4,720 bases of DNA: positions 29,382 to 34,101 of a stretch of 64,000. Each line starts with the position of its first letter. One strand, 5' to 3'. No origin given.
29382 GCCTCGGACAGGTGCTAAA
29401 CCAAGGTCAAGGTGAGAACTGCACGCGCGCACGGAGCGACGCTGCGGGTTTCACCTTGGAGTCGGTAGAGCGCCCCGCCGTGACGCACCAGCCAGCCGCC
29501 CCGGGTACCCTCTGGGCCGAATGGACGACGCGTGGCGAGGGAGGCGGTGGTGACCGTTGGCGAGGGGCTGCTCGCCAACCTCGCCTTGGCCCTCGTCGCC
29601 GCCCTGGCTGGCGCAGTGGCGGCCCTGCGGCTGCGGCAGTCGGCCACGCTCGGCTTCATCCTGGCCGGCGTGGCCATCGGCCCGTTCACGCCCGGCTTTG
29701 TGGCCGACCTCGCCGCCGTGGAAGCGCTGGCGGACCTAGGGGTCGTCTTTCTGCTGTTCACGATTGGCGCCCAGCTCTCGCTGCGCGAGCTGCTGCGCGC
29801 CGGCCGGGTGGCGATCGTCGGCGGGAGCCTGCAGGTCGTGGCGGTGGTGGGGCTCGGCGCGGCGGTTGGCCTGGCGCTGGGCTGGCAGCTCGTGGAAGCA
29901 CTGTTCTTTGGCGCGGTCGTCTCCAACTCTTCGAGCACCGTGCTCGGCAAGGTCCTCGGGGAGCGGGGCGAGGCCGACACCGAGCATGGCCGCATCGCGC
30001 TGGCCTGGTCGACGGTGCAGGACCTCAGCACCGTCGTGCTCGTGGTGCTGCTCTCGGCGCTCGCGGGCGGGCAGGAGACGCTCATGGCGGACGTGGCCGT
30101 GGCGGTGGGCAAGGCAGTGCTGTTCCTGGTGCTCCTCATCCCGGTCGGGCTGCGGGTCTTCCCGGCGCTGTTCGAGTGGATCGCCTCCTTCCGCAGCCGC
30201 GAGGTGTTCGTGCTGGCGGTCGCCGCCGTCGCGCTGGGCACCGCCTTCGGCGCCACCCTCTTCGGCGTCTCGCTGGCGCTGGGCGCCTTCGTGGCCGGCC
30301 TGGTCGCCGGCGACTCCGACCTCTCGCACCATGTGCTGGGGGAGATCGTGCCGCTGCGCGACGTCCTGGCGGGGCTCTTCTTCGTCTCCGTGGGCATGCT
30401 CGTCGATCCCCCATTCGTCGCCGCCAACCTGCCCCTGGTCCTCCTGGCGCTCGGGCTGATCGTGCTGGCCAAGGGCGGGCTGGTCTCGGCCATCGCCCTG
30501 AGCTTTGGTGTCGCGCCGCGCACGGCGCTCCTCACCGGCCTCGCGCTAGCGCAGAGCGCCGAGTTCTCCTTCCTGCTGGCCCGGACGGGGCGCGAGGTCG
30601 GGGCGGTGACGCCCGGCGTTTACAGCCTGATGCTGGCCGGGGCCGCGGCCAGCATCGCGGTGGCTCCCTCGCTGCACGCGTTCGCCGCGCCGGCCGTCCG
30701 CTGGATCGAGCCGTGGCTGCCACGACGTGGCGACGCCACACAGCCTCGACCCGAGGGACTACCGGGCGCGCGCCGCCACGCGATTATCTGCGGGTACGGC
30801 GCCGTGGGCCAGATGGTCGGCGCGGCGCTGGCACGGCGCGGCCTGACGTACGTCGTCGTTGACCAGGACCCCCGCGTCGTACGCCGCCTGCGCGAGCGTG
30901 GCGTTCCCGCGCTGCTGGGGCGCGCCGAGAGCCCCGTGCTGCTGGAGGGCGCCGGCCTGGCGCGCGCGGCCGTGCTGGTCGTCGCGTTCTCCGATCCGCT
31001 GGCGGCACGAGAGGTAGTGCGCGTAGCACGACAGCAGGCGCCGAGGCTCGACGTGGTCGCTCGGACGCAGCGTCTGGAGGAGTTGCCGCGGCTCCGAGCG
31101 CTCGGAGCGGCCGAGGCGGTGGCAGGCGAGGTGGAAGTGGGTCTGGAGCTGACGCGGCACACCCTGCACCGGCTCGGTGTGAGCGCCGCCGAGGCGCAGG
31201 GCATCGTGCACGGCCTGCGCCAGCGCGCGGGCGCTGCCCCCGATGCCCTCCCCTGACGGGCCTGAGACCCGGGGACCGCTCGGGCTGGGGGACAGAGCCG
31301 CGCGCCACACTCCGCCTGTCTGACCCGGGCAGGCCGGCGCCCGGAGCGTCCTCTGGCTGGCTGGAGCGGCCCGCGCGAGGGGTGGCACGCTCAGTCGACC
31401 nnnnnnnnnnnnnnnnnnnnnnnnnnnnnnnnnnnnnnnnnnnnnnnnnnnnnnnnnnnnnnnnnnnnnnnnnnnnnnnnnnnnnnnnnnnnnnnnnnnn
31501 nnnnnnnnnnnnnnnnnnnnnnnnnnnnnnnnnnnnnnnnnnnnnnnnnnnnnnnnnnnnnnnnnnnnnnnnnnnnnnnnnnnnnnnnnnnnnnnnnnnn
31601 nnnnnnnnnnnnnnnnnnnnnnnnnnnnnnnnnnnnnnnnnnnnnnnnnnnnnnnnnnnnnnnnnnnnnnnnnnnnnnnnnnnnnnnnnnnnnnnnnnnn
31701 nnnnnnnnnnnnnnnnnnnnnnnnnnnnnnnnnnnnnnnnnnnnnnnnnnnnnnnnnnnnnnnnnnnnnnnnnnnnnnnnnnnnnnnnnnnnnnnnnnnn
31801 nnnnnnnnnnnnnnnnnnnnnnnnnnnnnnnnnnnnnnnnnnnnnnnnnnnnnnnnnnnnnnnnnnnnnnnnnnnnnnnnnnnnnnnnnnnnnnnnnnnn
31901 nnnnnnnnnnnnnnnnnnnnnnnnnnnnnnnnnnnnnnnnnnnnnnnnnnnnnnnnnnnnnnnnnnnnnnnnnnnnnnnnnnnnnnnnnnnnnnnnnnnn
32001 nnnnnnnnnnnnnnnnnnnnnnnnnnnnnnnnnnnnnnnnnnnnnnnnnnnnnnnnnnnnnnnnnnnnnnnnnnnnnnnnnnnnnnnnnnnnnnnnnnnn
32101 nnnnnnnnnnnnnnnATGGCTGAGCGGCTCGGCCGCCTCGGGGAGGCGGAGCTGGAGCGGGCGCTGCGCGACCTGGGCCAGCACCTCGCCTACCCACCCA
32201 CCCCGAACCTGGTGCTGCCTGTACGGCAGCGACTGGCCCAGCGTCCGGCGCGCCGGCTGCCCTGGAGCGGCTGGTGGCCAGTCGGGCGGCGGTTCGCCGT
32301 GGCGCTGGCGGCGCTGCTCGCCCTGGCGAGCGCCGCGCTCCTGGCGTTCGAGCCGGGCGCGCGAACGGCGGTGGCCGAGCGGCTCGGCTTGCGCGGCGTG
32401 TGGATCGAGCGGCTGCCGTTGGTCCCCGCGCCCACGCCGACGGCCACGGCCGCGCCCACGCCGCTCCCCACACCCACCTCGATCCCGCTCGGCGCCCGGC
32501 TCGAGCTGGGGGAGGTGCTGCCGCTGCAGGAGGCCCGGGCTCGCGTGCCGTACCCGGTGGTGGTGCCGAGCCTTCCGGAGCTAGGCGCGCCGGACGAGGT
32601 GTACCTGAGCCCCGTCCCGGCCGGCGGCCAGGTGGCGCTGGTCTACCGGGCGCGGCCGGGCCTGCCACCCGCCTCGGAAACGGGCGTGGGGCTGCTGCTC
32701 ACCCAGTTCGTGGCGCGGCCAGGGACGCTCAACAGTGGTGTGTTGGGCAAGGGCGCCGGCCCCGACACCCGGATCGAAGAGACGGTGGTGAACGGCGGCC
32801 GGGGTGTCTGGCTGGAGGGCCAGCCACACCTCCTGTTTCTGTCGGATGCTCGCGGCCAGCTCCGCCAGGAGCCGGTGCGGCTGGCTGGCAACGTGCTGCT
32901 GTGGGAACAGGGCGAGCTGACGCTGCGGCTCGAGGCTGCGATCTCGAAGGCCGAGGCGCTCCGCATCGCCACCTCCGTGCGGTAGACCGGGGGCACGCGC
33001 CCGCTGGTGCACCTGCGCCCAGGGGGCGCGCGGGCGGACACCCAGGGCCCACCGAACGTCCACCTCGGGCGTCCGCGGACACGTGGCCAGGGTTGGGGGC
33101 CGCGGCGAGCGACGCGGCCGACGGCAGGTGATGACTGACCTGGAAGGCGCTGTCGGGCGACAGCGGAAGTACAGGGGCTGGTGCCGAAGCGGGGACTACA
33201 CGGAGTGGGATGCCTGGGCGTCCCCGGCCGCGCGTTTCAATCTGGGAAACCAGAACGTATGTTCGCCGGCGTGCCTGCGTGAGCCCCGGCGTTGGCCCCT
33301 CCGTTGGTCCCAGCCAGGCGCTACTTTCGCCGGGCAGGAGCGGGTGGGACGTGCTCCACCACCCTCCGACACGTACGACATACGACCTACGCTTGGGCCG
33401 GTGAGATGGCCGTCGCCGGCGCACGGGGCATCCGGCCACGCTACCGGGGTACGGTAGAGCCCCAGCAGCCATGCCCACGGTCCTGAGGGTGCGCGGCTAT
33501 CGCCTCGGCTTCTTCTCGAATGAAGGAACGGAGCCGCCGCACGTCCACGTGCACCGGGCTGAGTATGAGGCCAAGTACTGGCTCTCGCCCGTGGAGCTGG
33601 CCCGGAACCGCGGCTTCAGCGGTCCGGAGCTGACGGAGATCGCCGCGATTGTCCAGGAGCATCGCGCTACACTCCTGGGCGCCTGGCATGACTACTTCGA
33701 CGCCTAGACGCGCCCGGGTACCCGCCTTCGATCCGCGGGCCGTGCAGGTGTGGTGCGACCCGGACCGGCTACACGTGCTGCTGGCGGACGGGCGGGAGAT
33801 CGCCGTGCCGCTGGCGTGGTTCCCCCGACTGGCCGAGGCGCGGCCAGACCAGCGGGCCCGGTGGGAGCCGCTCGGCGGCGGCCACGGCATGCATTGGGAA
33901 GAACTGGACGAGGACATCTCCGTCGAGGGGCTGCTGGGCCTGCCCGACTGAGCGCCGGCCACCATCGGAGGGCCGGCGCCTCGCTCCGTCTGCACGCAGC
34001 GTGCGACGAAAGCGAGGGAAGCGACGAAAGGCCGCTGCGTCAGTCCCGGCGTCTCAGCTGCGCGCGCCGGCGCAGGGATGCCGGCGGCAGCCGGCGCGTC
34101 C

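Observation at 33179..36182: Degraded ~3-kb integrative islet at tRNA-Leu(CAG), bounded by 19-bp direct repeats, with a truncated integrase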

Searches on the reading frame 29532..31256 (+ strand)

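Call 6: search_protein_families(library=pfam, proteins=[window:29532-31256:+], max_evalue=0.01)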
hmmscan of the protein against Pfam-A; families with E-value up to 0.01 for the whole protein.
window:29532-31256:+ (574 aa): 3 families
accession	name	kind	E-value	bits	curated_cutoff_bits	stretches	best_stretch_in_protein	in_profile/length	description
PF00999.27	Na_H_Exchanger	-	3.7e-52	177.9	26.2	1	21-379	2-366/375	Sodium/hydrogen exchanger, transmembrane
PF02254.24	TrkA_N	-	6.7e-23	81.7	23.8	1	418-530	2-114/116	TrkA-N domain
PF02558.23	ApbA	-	0.0047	17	22.2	1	419-458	3-41/150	Ketopantoate reductase PanE/ApbA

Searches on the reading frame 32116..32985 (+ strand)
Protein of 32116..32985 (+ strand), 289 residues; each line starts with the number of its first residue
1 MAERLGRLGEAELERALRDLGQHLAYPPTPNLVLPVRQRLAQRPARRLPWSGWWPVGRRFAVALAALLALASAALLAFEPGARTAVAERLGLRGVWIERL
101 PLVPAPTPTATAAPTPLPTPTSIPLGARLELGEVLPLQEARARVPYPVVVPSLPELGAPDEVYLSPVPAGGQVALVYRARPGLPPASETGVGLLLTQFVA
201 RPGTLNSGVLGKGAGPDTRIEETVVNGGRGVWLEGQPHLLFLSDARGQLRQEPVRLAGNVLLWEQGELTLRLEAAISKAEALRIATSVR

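Call 6: search_protein_families(library=pfam, proteins=[window:32116-32985:+], max_evalue=0.01)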
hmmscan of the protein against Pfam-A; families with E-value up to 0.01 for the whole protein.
window:32116-32985:+ (289 aa): 0 families

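Call 15: find_encoding_contigs(protein=window:32116-32985:+, flank=10000, max_places=10)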
Protein window:32116-32985:+ (289 aa): 1 contig read that carries it; 1 place shown.
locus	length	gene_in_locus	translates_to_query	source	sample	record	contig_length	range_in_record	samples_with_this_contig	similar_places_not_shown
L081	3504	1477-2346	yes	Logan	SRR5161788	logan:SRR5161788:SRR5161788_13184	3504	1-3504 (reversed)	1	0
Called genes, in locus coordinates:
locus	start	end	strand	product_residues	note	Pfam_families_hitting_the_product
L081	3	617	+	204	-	?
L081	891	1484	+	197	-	PF07638:Sigma70_ECF (faint), PF04542:Sigma70_r2, PF08281:Sigma70_r4_2, PF04545:Sigma70_r4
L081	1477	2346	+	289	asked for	-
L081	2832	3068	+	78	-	PF13711:DUF4160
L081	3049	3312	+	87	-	PF10387:DUF2442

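Call 25: find_related_loci(query=window:32116-32985:+, collection=metagenome_contigs, flank=10000)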
Query window:32116-32985:+ (289 aa) in metagenome_contigs; peptide patterns used: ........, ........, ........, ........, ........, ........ (x = any residue, [..] = any of these).
600 stretches matched a pattern (row limit reached: there are more); 68 encode a relative of the query (tblastn E <= 1e-3); 68 distinct loci.
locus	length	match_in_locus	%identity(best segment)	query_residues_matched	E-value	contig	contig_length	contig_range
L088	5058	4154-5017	56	1-289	1e-86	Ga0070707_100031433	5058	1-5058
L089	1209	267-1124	58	1-289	1e-92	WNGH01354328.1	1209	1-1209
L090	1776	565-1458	54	1-289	2e-86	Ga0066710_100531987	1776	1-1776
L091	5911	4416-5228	55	8-289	2e-77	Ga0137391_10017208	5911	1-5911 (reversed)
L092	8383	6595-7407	55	8-289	2e-77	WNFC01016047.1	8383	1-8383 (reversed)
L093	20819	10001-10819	55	6-289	9e-71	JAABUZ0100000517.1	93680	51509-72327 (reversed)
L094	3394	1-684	57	60-289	2e-67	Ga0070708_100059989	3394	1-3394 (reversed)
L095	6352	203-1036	45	6-289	3e-57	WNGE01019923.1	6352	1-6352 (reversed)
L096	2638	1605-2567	44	7-289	2e-57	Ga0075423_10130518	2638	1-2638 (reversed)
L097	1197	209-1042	47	46-289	1e-56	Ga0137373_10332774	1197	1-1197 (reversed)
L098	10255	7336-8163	44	8-289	8e-54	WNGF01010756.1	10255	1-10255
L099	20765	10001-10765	45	13-289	6e-53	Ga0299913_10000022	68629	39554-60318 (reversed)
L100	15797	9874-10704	44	7-288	1e-52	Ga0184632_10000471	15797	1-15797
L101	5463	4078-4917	41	4-289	1e-50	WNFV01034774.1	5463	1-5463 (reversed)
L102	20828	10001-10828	41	8-289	1e-50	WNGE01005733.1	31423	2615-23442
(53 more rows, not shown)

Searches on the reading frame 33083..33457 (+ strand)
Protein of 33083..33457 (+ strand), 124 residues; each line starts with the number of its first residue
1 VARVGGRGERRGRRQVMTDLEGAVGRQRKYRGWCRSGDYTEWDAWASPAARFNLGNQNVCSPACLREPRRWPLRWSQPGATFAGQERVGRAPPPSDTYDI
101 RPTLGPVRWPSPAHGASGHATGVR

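Call 81: search_protein_families(library=pfam, proteins=[window:33083-33457:+], max_evalue=0.1)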
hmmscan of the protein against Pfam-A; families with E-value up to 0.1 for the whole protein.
window:33083-33457:+ (124 aa): 0 families

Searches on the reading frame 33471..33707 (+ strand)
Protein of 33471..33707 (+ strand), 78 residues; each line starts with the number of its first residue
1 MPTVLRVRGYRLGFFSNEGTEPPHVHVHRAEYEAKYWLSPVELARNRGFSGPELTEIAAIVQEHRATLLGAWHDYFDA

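Call 6: search_protein_families(library=pfam, proteins=[window:33471-33707:+], max_evalue=0.01)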
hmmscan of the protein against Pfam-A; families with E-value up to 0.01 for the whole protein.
window:33471-33707:+ (78 aa): 1 family
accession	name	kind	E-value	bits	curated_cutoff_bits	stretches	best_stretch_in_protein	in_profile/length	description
PF13711.11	DUF4160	-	4.6e-19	68.8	23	1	9-73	1-65/65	Domain of unknown function (DUF4160)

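Call 10: search_protein_families(library=phrogs, proteins=[window:33471-33707:+], max_evalue=0.01)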
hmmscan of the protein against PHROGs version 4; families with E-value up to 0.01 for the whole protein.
window:33471-33707:+ (78 aa): 0 families

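Call 42: search_protein_families(library=padloc, proteins=[window:33471-33707:+], max_evalue=0.01)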
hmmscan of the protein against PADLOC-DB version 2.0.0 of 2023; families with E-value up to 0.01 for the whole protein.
window:33471-33707:+ (78 aa): 0 families

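Call 69: search_solved_structures(query=window:33471-33707:+, max_evalue=1)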
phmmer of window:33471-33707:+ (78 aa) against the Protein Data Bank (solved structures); distinct sequences matched with E-value up to 1: 2.
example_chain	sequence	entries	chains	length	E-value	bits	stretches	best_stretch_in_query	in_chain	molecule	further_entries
4oif_A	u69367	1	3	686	0.41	14.7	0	53-74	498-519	Beta-galactosidase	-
5dfa_A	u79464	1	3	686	0.41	14.7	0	53-74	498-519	Beta-galactosidase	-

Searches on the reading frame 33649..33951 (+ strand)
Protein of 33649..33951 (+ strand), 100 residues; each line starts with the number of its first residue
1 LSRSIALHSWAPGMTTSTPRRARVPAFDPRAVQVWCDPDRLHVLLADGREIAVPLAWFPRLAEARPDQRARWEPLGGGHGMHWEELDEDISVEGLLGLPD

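Call 6: search_protein_families(library=pfam, proteins=[window:33649-33951:+], max_evalue=0.01)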
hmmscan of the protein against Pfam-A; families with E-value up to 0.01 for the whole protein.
window:33649-33951:+ (100 aa): 1 family
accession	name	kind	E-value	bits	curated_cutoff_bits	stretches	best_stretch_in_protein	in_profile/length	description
PF10387.14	DUF2442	-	5e-22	78.3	23.9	1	31-96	1-67/72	Protein of unknown function (DUF2442)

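Call 10: search_protein_families(library=phrogs, proteins=[window:33649-33951:+], max_evalue=0.01)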
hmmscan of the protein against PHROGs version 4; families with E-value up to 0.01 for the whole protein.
window:33649-33951:+ (100 aa): 0 families

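Call 42: search_protein_families(library=padloc, proteins=[window:33688-33951:+], max_evalue=0.01)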
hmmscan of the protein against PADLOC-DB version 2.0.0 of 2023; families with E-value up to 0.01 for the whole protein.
window:33688-33951:+ (87 aa): 0 families

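Call 70: search_solved_structures(query=window:33688-33951:+, max_evalue=1)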
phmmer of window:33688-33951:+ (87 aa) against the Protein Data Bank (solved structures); distinct sequences matched with E-value up to 1: 3.
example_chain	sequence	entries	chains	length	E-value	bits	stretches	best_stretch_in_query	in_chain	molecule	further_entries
3k8r_A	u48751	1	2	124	1.1e-07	34.9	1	11-83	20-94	Uncharacterized protein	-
2x8n_A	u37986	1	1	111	0.091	16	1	17-83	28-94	CV0863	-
4ob1_A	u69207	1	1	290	0.13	15.4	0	18-40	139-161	Cobalt-containing nitrile hydratase subunit alpha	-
